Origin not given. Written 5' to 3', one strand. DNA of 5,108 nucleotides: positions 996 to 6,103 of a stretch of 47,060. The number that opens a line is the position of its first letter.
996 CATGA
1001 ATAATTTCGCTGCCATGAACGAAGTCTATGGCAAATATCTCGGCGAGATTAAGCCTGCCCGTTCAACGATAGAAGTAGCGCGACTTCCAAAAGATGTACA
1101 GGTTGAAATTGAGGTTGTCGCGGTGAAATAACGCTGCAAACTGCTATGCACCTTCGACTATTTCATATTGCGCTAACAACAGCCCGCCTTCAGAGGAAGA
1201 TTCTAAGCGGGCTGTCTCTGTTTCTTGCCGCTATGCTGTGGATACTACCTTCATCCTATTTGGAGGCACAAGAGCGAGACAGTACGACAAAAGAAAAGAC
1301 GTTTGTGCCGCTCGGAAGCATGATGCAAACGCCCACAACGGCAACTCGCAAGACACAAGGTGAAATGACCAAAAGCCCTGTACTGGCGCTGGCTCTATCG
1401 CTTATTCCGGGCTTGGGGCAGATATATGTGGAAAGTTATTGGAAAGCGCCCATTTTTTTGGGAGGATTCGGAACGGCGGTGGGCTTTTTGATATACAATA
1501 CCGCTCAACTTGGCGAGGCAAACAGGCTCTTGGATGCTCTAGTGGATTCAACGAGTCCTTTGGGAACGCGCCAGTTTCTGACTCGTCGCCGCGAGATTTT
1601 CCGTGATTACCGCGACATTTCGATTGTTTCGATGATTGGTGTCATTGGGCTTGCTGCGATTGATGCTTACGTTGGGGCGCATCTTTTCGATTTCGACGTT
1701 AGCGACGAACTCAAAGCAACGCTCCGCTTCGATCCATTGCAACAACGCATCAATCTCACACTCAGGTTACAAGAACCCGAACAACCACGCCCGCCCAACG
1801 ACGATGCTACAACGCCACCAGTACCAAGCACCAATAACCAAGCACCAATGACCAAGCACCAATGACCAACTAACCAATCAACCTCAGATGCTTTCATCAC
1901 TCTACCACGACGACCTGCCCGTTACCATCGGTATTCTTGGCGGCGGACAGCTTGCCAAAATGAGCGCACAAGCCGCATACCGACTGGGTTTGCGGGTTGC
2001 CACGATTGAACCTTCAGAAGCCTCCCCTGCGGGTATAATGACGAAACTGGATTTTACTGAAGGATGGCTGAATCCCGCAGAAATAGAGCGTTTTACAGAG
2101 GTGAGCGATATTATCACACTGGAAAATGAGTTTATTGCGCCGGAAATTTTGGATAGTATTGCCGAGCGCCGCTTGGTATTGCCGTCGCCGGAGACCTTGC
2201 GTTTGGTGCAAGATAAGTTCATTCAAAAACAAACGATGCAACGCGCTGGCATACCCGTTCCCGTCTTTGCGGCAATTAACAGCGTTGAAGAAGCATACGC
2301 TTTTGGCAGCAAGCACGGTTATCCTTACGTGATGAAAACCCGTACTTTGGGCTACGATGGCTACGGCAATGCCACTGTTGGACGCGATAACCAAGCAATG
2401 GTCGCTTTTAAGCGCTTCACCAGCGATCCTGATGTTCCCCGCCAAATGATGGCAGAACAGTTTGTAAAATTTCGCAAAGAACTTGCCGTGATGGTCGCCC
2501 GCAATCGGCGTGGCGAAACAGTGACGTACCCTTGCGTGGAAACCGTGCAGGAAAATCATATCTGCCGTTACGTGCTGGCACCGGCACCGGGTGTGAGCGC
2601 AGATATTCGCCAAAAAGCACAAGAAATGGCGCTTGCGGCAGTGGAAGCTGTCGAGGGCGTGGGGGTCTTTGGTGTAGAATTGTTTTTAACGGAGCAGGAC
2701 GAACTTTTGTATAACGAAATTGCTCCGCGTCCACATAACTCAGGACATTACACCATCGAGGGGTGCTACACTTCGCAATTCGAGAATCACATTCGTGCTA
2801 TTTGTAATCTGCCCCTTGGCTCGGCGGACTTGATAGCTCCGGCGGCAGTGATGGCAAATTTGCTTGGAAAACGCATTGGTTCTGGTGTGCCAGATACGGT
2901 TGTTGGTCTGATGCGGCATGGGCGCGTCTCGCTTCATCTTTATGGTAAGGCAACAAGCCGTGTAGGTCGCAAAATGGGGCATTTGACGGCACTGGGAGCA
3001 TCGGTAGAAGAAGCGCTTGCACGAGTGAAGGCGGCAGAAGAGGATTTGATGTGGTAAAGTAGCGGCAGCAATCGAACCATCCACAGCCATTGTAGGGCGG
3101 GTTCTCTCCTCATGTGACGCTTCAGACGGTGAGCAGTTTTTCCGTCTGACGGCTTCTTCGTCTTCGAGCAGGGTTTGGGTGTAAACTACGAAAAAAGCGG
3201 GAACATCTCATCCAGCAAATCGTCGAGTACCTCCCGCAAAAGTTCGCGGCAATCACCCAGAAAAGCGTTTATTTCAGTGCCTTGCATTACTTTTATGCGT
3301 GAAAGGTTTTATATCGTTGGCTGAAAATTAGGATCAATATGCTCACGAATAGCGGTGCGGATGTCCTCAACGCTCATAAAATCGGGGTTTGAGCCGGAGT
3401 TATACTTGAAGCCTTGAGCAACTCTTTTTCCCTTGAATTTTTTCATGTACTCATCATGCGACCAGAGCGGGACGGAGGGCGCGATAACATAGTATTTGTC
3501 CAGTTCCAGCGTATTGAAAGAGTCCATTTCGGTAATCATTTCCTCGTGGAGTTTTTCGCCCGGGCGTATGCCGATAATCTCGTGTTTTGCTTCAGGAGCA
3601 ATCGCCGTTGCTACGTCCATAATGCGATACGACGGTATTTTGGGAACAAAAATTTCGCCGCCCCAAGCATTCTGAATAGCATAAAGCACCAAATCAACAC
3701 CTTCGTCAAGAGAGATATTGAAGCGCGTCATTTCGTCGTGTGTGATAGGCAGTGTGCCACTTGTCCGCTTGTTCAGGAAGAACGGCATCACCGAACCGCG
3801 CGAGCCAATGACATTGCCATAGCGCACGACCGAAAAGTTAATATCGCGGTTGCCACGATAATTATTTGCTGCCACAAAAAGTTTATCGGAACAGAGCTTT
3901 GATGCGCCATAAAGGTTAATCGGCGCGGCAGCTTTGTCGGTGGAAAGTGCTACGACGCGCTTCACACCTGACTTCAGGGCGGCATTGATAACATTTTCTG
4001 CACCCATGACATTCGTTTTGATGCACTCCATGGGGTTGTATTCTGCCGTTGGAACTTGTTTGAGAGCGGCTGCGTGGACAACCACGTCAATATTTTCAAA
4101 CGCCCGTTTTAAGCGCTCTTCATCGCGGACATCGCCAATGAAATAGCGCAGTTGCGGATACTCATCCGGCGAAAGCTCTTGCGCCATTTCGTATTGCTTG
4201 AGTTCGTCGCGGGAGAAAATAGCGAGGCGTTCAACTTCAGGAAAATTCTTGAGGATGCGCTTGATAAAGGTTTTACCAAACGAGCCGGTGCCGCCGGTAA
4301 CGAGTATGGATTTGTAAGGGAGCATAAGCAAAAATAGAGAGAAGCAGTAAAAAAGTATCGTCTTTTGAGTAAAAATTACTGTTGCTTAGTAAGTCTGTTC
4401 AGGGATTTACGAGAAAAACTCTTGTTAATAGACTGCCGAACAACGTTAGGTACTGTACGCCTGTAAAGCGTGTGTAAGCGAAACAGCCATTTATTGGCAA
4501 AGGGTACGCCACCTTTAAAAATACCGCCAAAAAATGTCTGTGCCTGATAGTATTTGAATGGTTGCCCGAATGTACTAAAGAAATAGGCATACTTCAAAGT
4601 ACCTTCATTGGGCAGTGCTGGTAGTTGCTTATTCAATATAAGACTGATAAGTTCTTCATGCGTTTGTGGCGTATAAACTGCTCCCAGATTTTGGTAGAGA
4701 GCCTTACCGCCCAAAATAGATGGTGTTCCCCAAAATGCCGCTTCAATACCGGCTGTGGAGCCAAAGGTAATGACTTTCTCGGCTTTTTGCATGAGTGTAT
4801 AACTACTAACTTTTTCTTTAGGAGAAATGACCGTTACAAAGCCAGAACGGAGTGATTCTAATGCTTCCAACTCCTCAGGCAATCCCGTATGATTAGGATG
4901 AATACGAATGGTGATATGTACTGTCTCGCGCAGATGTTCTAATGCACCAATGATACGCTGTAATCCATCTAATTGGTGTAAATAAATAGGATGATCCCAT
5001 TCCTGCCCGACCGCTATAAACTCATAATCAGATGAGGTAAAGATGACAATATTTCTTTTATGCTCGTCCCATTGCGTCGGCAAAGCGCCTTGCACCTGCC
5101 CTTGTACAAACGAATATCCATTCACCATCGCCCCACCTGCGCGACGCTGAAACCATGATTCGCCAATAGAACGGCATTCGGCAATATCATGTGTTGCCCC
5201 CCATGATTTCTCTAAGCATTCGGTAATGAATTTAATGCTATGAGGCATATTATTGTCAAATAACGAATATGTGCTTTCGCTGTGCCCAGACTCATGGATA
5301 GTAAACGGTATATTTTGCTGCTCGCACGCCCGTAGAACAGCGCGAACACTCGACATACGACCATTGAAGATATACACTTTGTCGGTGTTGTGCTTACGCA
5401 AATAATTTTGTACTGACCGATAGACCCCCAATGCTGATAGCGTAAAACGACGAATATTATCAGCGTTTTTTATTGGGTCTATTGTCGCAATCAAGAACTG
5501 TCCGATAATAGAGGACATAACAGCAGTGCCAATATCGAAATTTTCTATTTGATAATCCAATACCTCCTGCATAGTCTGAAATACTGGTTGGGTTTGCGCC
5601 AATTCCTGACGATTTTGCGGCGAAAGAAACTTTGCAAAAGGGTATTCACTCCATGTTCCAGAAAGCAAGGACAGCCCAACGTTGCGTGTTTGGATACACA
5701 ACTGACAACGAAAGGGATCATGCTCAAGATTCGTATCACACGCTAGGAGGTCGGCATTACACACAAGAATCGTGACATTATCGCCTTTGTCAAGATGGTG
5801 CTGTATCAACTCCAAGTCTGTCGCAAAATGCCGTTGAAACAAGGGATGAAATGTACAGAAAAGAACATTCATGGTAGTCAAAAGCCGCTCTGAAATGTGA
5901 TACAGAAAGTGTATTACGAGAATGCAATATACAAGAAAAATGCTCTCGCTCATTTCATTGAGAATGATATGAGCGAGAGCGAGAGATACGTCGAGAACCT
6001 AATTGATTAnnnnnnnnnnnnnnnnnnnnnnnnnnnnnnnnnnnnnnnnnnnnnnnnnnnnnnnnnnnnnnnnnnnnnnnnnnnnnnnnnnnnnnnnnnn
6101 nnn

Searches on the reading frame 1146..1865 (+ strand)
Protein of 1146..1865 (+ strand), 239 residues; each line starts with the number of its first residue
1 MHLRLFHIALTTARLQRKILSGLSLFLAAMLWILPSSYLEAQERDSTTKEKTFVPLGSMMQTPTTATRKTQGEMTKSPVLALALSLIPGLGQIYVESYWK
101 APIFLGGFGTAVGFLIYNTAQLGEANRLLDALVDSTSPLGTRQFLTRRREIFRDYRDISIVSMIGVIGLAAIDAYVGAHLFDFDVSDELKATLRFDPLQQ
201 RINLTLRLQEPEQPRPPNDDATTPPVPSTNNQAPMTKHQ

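Call 53: search_protein_families(library=pfam, proteins=[window:1146-1865:+], max_evalue=0.001)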
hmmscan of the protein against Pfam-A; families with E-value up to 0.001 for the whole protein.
window:1146-1865:+ (239 aa): 1 family
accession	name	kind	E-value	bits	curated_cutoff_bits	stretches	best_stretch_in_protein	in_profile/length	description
PF18935.5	DUF5683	-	7.8e-27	94.6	26.7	1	76-193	3-128/151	Family of unknown function (DUF5683)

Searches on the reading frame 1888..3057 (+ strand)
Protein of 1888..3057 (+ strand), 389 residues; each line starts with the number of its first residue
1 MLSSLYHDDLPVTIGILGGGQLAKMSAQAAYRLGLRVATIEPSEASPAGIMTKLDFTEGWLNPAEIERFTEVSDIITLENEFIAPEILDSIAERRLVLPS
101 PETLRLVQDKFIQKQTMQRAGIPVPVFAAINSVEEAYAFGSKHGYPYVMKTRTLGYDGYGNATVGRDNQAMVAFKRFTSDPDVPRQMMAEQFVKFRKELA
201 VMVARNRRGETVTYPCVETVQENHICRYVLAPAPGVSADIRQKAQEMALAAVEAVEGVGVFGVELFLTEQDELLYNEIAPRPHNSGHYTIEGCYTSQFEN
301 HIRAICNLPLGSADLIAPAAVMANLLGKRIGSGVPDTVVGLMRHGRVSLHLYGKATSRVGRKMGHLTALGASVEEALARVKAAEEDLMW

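Call 53: search_protein_families(library=pfam, proteins=[window:1888-3057:+], max_evalue=0.001)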
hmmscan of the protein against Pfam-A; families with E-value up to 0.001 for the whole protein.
window:1888-3057:+ (389 aa): 5 families
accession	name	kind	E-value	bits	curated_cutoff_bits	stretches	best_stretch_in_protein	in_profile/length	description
PF02222.28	ATP-grasp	-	2e-58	197.4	27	1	116-298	2-179/179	ATP-grasp domain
PF22660.2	RS_preATP-grasp-like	-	2.3e-20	73.2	27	1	13-108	3-98/98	Ribonucleotide synthetase preATP-grasp domain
PF17769.7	PurK_C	-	4.6e-15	55.5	22.6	1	320-378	1-55/56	Phosphoribosylaminoimidazole carboxylase C-terminal domain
PF02786.22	CPSase_L_D2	-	1.8e-11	44.4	19.8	1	109-281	1-179/211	Carbamoyl-phosphate synthase L chain, ATP binding domain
PF07478.18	Dala_Dala_lig_C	-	4e-05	23.6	24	1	117-282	2-176/204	D-ala D-ala ligase C-terminus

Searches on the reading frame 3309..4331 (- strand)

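Call 53: search_protein_families(library=pfam, proteins=[window:3309-4331:-], max_evalue=0.001)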
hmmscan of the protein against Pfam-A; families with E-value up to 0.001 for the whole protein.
window:3309-4331:- (340 aa): 11 families
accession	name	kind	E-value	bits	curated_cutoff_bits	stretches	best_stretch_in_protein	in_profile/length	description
PF02719.21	Polysacc_synt_2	-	3.1e-102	342.1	20.2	1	9-284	1-292/293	Polysaccharide biosynthesis protein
PF01370.27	Epimerase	-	1.7e-24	87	20.9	1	9-221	1-227/240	NAD dependent epimerase/dehydratase family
PF01073.25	3Beta_HSD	-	3.9e-18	65.9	22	1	10-137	1-122/280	3-beta hydroxysteroid dehydrogenase/isomerase family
PF16363.11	GDP_Man_Dehyd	-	8.3e-17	62.1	27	1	10-179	1-188/332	GDP-mannose 4,6 dehydratase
PF07993.18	NAD_binding_4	-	5.2e-12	45.9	20.1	1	11-134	1-139/258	Male sterility protein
PF04321.23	RmlD_sub_bind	-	2.9e-11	43.4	27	1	8-180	2-157/287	RmlD substrate binding domain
PF13460.12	NAD_binding_10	-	4.1e-10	40.3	27.2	1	13-136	1-103/184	NAD(P)H-binding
PF00106.31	adh_short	-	6.3e-08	32.8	26.6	1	7-173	1-181/195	short chain dehydrogenase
PF08659.16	KR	-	2.3e-05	24.8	22.6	1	9-90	3-91/180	KR domain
PF05368.20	NmrA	-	5.9e-05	23.2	27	1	7-127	3-103/298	NmrA-like family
PF01118.30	Semialdhyde_dh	-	0.00074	20.3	26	0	9-88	2-74/121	Semialdehyde dehydrogenase, NAD binding domain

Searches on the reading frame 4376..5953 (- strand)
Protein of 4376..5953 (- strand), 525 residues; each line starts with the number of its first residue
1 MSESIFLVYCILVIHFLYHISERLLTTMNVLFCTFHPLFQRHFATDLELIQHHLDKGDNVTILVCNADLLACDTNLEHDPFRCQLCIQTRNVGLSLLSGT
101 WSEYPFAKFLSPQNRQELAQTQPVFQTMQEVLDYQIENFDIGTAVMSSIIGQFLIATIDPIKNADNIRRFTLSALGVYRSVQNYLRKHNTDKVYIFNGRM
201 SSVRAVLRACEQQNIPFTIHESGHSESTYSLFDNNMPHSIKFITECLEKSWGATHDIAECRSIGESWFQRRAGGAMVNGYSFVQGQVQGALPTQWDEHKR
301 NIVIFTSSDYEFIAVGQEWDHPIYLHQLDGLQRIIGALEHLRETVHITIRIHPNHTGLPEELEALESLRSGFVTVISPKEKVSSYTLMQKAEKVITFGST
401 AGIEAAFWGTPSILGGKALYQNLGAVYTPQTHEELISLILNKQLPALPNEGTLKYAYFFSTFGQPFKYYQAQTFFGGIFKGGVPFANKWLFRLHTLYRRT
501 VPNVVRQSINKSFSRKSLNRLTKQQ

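Call 53: search_protein_families(library=pfam, proteins=[window:4376-5953:-], max_evalue=0.001)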
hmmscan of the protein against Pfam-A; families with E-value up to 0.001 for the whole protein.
window:4376-5953:- (525 aa): 1 family
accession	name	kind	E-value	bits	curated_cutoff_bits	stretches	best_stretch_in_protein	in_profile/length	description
PF05159.20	Capsule_synth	-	3.2e-05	24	20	1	337-425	180-271/310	Capsule polysaccharide biosynthesis protein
